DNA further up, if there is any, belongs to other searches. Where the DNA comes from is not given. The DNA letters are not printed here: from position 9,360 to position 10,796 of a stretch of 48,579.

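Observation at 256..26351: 26-kb single-strand island combining a Mo-hydroxylase, twin PreA-like reductases, an ATP-dependent hydantoinase, an atypical transcarbamylase, an opine-DH-like enzyme and an IOR/ADP-forming acyl-CoA synthetase module: candidate undescribed anaerobic N-heterocycle/ureide fermentation system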

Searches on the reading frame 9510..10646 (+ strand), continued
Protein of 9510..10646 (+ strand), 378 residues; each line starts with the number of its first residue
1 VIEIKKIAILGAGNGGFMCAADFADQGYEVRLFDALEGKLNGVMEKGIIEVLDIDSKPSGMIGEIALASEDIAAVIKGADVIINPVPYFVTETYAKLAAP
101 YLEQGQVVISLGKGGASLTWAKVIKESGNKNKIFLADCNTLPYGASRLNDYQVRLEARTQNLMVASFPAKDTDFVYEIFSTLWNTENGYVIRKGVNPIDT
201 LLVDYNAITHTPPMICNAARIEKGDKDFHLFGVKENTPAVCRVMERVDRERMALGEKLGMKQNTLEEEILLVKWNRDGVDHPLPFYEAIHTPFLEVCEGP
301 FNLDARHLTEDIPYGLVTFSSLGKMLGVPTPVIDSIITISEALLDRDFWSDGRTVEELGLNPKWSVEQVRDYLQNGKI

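Call 30: search_solved_structures(query=window:9510-10646:+, max_evalue=0.01, show_alignments=2)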
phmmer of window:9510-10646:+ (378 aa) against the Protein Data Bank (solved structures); distinct sequences matched with E-value up to 0.01: 7.
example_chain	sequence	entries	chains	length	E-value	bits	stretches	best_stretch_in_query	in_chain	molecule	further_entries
1bg6_A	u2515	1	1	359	3.8e-41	144.4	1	1-361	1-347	N-(1-D-CARBOXYLETHYL)-L-NORVALINE DEHYDROGENASE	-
3c7a_A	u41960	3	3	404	1.4e-11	47.1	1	6-206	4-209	Octopine dehydrogenase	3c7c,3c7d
3iqd_B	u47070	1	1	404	1.4e-11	47.1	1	6-206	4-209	Octopine dehydrogenase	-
5vj7_A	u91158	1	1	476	5.3e-06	28.8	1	5-50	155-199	Oxidoreductase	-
5jca_L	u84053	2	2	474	1.3e-05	27.5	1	5-50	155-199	NADH-dependent Ferredoxin:NADP Oxidoreductase (NfnI) subunit alpha | NADH-dependent Ferredoxin:NADP Oxidoreductase subunit alpha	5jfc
4ylf_B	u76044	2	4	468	0.0047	19.1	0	5-50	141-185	Dihydropyrimidine dehydrogenase subunit A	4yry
8je2_H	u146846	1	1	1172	0.009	18.2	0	292-368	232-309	Folliculin-interacting protein 1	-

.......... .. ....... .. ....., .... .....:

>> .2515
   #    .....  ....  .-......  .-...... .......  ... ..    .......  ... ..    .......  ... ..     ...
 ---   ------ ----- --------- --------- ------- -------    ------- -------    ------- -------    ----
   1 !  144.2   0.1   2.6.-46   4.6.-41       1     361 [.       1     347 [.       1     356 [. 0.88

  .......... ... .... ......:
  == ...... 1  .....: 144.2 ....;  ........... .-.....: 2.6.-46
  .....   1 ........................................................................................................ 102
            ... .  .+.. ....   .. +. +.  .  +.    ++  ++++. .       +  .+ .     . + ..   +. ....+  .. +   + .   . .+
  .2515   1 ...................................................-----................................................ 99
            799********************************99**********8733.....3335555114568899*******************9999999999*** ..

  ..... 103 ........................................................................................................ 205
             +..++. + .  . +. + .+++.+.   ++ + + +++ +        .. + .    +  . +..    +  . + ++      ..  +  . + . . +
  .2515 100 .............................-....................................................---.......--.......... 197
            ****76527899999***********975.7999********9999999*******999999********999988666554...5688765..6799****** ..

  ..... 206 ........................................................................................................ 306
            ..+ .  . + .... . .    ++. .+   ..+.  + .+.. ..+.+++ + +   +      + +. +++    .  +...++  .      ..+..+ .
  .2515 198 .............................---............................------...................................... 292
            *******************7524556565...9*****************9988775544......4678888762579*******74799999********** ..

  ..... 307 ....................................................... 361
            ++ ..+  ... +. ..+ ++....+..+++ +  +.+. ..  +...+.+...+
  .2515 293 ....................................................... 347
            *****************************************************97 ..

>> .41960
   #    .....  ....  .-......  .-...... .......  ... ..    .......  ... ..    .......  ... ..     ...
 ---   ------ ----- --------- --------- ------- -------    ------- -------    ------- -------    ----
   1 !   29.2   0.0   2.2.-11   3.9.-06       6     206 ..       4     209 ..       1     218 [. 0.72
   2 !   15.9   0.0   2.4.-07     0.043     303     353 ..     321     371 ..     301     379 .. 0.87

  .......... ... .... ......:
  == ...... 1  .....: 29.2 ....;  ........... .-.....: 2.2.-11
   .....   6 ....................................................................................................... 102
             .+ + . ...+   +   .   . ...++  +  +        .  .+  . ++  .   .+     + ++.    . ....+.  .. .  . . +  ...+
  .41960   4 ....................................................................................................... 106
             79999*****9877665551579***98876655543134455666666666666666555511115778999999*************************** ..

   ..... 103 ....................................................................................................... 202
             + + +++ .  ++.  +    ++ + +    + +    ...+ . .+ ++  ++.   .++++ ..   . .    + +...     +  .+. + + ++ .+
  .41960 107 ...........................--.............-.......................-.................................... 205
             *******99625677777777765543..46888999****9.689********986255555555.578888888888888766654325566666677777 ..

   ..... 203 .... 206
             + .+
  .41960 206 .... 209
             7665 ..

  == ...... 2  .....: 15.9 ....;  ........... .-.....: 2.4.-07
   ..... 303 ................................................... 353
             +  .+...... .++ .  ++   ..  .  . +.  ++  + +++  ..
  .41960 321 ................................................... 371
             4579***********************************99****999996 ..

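Call 47: search_protein_families(library=ncbifam, max_evalue=1e-10, proteins=[L014:12165-13232:+, L014:13516-14826:+, L014:15674-18205:+, L014:18627-20438:+, L014:2407-3813:+, L014:3870-5198:-, L013:19996-20949:+])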
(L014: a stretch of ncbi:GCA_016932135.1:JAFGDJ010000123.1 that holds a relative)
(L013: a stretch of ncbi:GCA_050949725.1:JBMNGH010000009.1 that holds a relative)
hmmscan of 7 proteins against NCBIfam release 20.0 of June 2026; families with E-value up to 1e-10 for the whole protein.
L014:12165-13232:+ (355 aa): 6 families
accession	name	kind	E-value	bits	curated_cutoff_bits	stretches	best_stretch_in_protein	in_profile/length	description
TIGR01918.1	various_sel_PB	subfamily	1.1e-109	367.2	65.45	1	11-355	1-345/431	glycine/betaine/sarcosine/D-proline family reductase selenoprotein B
NF040794.1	sarcosine_GrdF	exception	2.7e-109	365.7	800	1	9-355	3-349/435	sarcosine reductase complex component B subunit beta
TIGR01917.1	gly_red_sel_B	equivalog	1.2e-99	334.1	602.2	1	11-355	1-345/431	glycine reductase complex selenoprotein B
NF040795.1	betaine_GrdH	exception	8e-94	315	775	1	11-355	1-346/435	betaine reductase selenoprotein B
NF041545.1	GrdB_like_no_Se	equivalog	9.7e-23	80.7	175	1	11-167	1-160/171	GrdB-related putative oxidoreductase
TIGR04483.1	D_pro_red_PrdB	equivalog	8.3e-12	45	300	1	230-354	26-146/238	D-proline reductase (dithiol) protein PrdB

L014:13516-14826:+ (436 aa): 3 families
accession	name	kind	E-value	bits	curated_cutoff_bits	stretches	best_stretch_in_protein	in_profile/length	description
NF040793.1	sarcosine_GrdG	exception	3.4e-86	289.7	780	1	1-402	1-393/428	sarcosine reductase complex component B subunit alpha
NF053623.1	fluoroAc_FarE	equivalog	8.2e-45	153.3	675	1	3-391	5-376/419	fluoroacetate reductase subunit FarE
TIGR04480.1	D_pro_red_PrdA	equivalog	2.5e-13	49.6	700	0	229-347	395-510/587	D-proline reductase (dithiol) proprotein PrdA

L014:15674-18205:+ (843 aa): 2 families
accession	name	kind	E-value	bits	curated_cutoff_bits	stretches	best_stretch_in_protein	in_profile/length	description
NF040746.1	reduct_C_beta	equivalog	4.5e-187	622.3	450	1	9-478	3-476/477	glycine/sarcosine/betaine reductase complex component C subunit beta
NF040747.1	reduct_C_alpha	equivalog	3.8e-108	361.9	350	1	496-842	22-379/380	glycine/sarcosine/betaine reductase complex component C subunit alpha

L014:18627-20438:+ (603 aa): 1 family
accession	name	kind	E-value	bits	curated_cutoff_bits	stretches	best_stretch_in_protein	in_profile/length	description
NF007354.0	PRK09849.1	equivalog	1.1e-55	189.5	868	1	7-225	10-229/703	aldehyde ferredoxin oxidoreductase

L014:2407-3813:+ (468 aa): 36 families (the best 25 are shown)
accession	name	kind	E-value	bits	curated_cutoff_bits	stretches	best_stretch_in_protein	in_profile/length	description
TIGR02033.1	D-hydantoinase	equivalog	2.8e-170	567.2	393.25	1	4-462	2-454/454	dihydropyrimidinase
NF009941.0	PRK13404.1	subfamily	2.3e-158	527.8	647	1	3-465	6-464/478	dihydropyrimidinase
TIGR03178.1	allantoinase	equivalog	3.7e-78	263.3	357.85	1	3-460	2-439/441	allantoinase AllB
NF004839.0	PRK06189.1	equivalog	1.8e-75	254.3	631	1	3-461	5-446/451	allantoinase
NF058539.1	ergo_uti2_ErtD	equivalog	5.6e-66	223.3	650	1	5-462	5-447/449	hydantoin-5-propionate amidohydrolase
NF005960.0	PRK08044.1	equivalog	7.5e-62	209.5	688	1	2-464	4-452/453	allantoinase AllB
NF006559.0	PRK09060.1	equivalog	2.1e-60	204.3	482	1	3-454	7-431/444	dihydroorotase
NF002668.0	PRK02382.1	equivalog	3e-59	200.9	452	1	12-463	7-429/436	dihydroorotase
NF005751.0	PRK07575.1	equivalog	1.1e-56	192.1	529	1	2-454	4-429/440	dihydroorotase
TIGR00857.1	pyrC_multi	subfamily_domain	1e-54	186.1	279.05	1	19-445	6-409/412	dihydroorotase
NF058538.1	ergo_util_ErtD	equivalog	1.3e-54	185.7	600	1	6-460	5-444/446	hydantoin-5-propionate amidohydrolase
NF006837.0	PRK09357.1-2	equivalog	5.3e-51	173.5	575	1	1-444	1-421/428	dihydroorotase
NF006836.0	PRK09357.1-1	equivalog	6.7e-49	166.7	538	1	3-451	4-430/432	dihydroorotase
NF006688.0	PRK09236.1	equivalog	3.8e-47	161.1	535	1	2-454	3-435/444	dihydroorotase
NF006845.0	PRK09357.2-6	equivalog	1.9e-42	145.4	728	1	1-444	1-424/428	dihydroorotase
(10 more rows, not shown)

L014:3870-5198:- (442 aa): 69 families (the best 25 are shown)
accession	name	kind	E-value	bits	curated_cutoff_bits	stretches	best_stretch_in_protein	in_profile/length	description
NF004426.0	PRK05769.1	equivalog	8.9e-163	542.1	552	1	4-441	4-440/441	acetyl ornithine aminotransferase family protein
NF005993.0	PRK08117.1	subfamily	1.2e-135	452.5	574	1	18-441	6-430/433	aspartate aminotransferase family protein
NF006228.0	PRK08360.1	equivalog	3.4e-119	398.4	608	1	34-441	21-427/443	aspartate aminotransferase family protein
NF005376.0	PRK06918.1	equivalog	3.4e-108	361.9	676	1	13-440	13-443/451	4-aminobutyrate--2-oxoglutarate transaminase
TIGR00700.1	GABAtrnsam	equivalog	1.6e-105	353.1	506.65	1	33-439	12-419/420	4-aminobutyrate--2-oxoglutarate transaminase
NF006368.0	PRK08593.1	equivalog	5.7e-103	344.9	570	1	19-440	8-431/448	aspartate aminotransferase family protein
NF004714.0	PRK06058.1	subfamily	1.3e-101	340.4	639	1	7-440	13-446/447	4-aminobutyrate--2-oxoglutarate transaminase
NF004171.0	PRK05639.1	equivalog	4.4e-100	335.7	639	1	6-440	4-443/457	alanine/serine racemase family protein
TIGR00707.1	argD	subfamily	4.4e-99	331.9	410.05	2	218-438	168-380/381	acetylornithine/succinylornithine family transaminase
NF045634.1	LeuMetRace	equivalog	1e-98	330.9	800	1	34-438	21-424/432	leucine/methionine racemase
NF005692.0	PRK07495.1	equivalog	1e-95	320.9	724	1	35-440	21-421/425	4-aminobutyrate--2-oxoglutarate transaminase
NF005985.0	PRK08088.1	equivalog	3.4e-92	309.4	713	1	31-440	18-423/426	4-aminobutyrate--2-oxoglutarate transaminase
NF005393.0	PRK06938.1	subfamily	3.6e-92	309.2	671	1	30-439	43-463/469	diaminobutyrate--2-oxoglutarate transaminase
NF002874.0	PRK03244.1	equivalog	4.5e-92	308.9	457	1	37-440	25-394/399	acetylornithine transaminase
NF005386.0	PRK06931.1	equivalog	5.5e-90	302.2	753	1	31-437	35-451/461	diaminobutyrate--2-oxoglutarate transaminase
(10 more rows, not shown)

L013:19996-20949:+ (317 aa): 5 families
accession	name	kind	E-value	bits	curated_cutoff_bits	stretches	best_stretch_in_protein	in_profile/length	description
TIGR00746.1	arcC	equivalog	5.6e-121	403.3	358.25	1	4-316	1-308/309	carbamate kinase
NF009007.0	PRK12352.1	subfamily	8.3e-98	327.2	266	1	3-316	2-314/316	carbamate kinase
NF009008.0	PRK12354.1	subfamily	1.5e-93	313.4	361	1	5-316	2-299/308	carbamate kinase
NF006926.0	PRK09411.1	equivalog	1.1e-70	238.2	416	1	4-315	2-295/297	carbamate kinase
TIGR00761.1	argB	equivalog_domain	9.2e-12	45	151.3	0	187-297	125-231/231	acetylglutamate kinase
